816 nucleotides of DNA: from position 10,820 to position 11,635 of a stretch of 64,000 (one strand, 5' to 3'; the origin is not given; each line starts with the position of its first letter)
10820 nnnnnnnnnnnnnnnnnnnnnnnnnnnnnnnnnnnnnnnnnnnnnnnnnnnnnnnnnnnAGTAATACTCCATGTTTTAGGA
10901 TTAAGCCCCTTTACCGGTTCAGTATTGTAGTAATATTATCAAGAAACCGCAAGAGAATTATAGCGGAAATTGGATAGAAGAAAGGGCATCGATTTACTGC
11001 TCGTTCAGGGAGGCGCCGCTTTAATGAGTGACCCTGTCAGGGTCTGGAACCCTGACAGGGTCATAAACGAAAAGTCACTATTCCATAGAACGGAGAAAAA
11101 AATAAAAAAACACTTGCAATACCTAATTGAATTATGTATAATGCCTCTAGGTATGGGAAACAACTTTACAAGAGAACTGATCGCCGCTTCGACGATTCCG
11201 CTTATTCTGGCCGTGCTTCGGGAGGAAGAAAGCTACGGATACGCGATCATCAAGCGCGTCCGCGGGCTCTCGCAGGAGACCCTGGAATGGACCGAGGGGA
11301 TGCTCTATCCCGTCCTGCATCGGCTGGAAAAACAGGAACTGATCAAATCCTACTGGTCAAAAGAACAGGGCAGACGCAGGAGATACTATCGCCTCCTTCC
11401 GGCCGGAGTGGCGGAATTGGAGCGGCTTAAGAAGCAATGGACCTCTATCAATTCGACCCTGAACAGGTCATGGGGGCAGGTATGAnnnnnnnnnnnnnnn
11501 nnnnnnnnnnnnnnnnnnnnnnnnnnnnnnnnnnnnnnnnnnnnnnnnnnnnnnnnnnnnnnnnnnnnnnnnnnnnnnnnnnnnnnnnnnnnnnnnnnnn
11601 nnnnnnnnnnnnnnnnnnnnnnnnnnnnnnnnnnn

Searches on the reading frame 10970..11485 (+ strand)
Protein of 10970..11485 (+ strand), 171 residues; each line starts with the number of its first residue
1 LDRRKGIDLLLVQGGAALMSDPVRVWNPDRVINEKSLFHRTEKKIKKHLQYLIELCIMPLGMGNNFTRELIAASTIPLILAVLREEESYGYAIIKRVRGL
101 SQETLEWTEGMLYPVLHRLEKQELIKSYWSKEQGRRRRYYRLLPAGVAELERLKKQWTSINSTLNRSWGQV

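Call 90: search_protein_families(library=pfam, proteins=[window:10970-11485:+], max_evalue=0.01)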
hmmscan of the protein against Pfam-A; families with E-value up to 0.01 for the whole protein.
window:10970-11485:+ (171 aa): 2 families
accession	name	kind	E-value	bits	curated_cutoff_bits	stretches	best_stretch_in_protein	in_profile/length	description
PF03551.20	PadR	-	1.1e-21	77.1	27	1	79-151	1-74/75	Transcriptional regulator PadR-like family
PF04458.17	DUF505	-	0.0068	15.3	28.7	1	106-163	359-416/622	Protein of unknown function (DUF505)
